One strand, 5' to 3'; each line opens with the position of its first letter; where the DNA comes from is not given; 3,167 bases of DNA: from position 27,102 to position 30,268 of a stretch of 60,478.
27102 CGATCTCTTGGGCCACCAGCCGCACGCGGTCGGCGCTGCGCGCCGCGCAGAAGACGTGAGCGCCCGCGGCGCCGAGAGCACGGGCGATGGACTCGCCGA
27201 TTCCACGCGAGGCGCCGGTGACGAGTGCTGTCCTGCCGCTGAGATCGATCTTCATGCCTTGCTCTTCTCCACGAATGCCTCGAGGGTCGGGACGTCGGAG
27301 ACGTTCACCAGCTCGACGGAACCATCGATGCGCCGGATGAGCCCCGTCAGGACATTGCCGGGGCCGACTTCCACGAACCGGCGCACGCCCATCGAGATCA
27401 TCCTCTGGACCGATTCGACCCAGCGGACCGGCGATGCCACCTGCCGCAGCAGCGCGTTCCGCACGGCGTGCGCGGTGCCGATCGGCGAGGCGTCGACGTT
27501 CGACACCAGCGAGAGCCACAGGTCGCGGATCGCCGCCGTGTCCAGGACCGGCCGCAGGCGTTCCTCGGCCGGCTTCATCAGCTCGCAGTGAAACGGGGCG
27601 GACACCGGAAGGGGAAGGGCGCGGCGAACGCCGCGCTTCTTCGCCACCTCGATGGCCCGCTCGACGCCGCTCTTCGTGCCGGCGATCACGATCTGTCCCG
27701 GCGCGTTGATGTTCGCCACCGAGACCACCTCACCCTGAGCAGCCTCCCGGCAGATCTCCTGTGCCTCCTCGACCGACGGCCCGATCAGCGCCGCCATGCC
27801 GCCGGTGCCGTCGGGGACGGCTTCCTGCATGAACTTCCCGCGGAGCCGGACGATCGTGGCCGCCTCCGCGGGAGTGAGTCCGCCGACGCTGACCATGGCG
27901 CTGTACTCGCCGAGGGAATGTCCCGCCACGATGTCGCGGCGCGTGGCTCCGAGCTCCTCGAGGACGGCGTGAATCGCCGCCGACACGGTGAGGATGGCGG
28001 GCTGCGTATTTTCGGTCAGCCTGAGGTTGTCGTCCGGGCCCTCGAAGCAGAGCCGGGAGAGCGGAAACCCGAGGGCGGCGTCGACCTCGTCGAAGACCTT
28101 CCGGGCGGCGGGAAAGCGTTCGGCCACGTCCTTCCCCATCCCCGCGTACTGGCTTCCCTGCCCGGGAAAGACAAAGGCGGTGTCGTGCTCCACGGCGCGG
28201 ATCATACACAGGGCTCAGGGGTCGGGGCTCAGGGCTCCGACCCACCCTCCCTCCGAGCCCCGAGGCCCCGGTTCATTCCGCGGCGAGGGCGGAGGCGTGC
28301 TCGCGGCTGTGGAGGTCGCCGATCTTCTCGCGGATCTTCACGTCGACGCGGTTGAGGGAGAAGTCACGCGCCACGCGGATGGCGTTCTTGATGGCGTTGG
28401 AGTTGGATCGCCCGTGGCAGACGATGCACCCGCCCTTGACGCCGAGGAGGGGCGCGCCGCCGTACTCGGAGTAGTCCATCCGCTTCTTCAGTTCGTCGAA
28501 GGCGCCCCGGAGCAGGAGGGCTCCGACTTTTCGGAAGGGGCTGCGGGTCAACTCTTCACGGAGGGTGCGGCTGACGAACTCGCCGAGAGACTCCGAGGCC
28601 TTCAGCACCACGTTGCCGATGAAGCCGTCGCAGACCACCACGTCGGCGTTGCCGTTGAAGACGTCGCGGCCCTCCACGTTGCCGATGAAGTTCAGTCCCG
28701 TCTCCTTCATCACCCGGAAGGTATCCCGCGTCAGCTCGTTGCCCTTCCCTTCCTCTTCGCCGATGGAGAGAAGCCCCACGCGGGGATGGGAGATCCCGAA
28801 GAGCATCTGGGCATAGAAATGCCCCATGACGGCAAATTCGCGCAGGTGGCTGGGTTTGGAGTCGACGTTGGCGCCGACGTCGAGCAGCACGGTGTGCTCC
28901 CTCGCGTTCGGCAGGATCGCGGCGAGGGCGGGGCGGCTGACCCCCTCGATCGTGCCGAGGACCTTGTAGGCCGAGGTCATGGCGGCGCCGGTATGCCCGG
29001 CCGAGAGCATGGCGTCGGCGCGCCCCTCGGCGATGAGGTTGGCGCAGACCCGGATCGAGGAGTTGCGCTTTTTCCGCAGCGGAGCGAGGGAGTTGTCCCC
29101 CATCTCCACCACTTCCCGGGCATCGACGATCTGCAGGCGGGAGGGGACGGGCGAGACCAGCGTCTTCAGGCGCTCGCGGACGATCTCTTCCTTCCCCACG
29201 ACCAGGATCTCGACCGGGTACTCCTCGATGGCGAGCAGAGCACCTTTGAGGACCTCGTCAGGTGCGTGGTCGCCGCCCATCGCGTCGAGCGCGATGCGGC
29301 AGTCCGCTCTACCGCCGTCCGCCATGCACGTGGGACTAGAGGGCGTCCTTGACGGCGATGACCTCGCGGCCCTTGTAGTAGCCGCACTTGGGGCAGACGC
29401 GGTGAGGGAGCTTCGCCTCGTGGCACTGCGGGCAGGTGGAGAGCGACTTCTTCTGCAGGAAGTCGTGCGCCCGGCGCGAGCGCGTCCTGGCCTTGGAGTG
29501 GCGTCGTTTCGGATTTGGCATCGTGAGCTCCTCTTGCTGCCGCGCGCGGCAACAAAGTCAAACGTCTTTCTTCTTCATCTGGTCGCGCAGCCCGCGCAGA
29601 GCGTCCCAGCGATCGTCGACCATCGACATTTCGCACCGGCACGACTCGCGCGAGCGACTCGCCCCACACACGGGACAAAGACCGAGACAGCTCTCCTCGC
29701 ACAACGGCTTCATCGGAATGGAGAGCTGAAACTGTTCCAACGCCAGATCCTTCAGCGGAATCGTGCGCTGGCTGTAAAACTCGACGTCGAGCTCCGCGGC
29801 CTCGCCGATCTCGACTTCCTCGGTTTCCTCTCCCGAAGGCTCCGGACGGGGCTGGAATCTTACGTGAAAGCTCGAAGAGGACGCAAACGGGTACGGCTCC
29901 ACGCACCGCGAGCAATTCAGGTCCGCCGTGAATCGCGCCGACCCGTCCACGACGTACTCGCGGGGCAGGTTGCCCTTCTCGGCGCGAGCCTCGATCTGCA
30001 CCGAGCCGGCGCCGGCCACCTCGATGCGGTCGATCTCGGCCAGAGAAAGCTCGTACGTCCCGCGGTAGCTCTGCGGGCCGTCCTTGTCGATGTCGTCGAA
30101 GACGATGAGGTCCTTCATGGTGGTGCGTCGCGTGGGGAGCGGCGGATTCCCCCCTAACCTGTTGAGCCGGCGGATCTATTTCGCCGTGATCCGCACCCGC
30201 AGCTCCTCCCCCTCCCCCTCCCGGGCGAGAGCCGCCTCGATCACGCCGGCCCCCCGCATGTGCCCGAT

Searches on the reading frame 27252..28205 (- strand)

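Call 58: search_protein_families(library=pfam, proteins=[window:27252-28205:-], max_evalue=0.001)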
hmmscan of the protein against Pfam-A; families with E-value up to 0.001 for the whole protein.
window:27252-28205:- (317 aa): 1 family
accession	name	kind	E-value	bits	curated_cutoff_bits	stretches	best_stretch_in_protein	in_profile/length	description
PF00698.26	Acyl_transf_1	-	8.4e-42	144.2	32.7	1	11-291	2-276/319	Acyl transferase domain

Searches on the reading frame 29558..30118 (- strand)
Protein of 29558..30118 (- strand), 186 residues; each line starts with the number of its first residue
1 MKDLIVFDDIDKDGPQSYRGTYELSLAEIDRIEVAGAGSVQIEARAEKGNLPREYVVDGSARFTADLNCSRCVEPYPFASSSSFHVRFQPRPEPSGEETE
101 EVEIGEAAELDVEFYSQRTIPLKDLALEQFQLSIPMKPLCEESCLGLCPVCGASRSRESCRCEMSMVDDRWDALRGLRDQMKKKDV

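Call 58: search_protein_families(library=pfam, proteins=[window:29558-30118:-], max_evalue=0.001)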
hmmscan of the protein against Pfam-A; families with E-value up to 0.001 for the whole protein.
window:29558-30118:- (186 aa): 1 family
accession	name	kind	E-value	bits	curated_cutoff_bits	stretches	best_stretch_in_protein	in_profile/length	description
PF02620.22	YceD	-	7.4e-25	87.8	33.2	1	57-177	1-118/119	Large ribosomal RNA subunit accumulation protein YceD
